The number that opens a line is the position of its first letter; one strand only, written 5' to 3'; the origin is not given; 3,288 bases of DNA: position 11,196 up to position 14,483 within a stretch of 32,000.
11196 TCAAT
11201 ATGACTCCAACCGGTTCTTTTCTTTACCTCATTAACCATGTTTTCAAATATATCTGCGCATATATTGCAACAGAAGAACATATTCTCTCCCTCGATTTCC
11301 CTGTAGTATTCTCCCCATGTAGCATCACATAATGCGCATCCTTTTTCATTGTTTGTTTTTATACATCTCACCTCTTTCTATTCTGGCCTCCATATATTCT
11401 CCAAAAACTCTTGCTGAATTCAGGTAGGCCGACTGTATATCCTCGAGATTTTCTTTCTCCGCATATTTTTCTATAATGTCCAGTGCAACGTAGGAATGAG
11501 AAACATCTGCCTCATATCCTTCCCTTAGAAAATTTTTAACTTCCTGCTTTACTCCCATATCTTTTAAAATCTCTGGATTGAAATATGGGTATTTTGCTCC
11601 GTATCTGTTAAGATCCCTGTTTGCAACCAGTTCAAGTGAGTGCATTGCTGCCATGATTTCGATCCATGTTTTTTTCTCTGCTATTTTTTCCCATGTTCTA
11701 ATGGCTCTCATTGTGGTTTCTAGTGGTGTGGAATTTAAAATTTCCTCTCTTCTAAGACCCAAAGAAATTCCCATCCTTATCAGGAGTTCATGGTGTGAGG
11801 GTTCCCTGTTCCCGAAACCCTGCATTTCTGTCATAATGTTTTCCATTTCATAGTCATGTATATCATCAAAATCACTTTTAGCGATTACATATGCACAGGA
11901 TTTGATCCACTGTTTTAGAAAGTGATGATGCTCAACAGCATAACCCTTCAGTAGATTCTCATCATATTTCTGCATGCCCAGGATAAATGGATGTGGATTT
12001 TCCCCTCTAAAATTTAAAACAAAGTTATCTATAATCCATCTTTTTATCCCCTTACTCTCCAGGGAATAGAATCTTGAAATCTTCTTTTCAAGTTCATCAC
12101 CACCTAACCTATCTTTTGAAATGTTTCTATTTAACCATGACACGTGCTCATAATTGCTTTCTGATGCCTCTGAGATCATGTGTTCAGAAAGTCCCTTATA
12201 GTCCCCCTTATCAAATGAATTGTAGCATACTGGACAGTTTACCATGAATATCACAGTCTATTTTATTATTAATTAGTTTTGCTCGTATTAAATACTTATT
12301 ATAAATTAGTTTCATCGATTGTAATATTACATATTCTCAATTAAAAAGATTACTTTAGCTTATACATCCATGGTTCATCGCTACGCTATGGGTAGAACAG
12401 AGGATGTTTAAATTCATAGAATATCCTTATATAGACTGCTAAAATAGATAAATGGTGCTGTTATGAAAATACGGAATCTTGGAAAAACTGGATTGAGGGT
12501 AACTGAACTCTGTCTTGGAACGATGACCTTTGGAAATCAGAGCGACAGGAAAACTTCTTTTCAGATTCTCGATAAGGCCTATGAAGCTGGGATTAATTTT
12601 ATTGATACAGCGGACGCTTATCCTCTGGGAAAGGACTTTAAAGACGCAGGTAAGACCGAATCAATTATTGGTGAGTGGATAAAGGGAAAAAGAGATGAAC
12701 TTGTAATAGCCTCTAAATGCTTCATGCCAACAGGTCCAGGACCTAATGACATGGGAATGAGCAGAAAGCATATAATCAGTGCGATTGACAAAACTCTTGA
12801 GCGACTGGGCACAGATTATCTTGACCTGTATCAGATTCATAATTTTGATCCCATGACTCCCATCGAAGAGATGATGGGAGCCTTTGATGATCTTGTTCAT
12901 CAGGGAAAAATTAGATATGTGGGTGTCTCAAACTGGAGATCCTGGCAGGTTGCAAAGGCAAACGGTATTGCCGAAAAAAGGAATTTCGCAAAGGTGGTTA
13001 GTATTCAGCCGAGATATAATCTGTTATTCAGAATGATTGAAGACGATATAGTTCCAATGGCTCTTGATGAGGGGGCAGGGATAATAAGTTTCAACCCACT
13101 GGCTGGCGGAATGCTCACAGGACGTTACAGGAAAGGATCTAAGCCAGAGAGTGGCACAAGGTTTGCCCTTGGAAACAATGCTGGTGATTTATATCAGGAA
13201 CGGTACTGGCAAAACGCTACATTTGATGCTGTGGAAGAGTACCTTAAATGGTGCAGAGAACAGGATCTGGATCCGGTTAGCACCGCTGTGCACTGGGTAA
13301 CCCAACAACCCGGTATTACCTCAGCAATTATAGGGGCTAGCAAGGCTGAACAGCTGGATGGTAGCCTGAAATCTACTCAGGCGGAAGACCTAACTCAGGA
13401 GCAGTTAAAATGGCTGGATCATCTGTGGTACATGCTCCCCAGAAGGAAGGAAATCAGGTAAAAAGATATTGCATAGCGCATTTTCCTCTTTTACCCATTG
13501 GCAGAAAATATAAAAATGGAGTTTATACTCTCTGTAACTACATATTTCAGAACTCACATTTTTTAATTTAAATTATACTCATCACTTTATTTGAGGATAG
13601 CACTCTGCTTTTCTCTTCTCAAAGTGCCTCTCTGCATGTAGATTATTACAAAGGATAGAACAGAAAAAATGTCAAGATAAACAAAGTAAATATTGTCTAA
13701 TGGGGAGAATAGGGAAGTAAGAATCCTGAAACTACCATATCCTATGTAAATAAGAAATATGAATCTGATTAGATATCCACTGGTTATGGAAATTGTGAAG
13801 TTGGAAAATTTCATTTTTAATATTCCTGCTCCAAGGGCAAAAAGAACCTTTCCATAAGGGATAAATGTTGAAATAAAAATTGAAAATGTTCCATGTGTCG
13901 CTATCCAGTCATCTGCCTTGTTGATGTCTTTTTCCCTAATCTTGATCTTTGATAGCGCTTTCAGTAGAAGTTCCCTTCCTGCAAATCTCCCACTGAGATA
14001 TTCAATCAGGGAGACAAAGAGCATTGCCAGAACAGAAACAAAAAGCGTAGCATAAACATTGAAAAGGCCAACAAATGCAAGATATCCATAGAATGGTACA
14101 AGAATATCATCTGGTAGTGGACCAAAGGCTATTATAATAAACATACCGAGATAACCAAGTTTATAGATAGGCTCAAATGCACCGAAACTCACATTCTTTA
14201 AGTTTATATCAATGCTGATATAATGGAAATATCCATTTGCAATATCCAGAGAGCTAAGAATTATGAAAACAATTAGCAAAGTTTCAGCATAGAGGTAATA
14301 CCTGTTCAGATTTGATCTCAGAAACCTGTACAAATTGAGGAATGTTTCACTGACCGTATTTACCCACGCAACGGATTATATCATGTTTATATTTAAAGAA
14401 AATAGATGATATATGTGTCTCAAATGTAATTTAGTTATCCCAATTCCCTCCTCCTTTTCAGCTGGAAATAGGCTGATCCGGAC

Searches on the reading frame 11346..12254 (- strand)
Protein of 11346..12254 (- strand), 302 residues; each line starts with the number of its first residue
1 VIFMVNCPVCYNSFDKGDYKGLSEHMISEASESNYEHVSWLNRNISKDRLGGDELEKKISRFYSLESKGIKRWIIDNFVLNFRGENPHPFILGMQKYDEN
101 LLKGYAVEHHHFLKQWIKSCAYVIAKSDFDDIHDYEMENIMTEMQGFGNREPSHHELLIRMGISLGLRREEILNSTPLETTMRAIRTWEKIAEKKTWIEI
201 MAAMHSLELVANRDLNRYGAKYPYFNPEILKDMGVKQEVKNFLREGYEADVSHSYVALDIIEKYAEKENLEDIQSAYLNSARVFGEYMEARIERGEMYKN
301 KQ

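Call 76: search_protein_families(library=pfam, proteins=[window:11346-12254:-], max_evalue=0.01)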
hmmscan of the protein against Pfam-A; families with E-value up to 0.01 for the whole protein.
window:11346-12254:- (302 aa): 4 families
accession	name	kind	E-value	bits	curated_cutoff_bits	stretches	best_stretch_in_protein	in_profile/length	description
PF03070.21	TENA_THI-4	-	1.4e-28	100.6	22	1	86-288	13-204/210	TENA/THI-4/PQQC family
PF16293.11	zf-C2H2_9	-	2.1e-17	63.2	29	1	4-64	1-59/59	C2H2 type zinc-finger (1 copy)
PF14518.11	Haem_oxygenas_2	-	3.4e-17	63.3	28.9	1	105-278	3-170/177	Iron-containing redox enzyme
PF19126.5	DUF5810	-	0.0011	19.5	26.9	1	6-47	4-43/66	Family of unknown function (DUF5810)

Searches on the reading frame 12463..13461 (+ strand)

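Call 76: search_protein_families(library=pfam, proteins=[window:12463-13461:+], max_evalue=0.01)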
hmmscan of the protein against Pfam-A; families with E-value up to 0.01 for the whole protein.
window:12463-13461:+ (332 aa): 1 family
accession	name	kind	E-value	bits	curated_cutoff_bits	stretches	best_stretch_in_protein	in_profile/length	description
PF00248.27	Aldo_ket_red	-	4.7e-77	259.4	24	1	15-321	1-289/291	Aldo/keto reductase family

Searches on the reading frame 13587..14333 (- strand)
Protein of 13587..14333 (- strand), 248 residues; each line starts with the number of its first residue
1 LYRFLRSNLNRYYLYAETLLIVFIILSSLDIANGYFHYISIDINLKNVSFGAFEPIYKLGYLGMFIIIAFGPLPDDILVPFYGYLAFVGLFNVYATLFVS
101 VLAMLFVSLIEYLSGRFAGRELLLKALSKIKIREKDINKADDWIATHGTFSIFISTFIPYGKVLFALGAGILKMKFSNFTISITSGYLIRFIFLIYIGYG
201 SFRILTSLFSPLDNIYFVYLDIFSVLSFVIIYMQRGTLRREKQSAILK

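Call 76: search_protein_families(library=pfam, proteins=[window:13587-14333:-], max_evalue=0.01)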
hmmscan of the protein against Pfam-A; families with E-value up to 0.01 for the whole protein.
window:13587-14333:- (248 aa): 1 family
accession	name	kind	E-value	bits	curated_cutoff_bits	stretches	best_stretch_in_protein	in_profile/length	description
PF09335.16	VTT_dom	-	2.5e-13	51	33.9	1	79-199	1-122/123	VTT domain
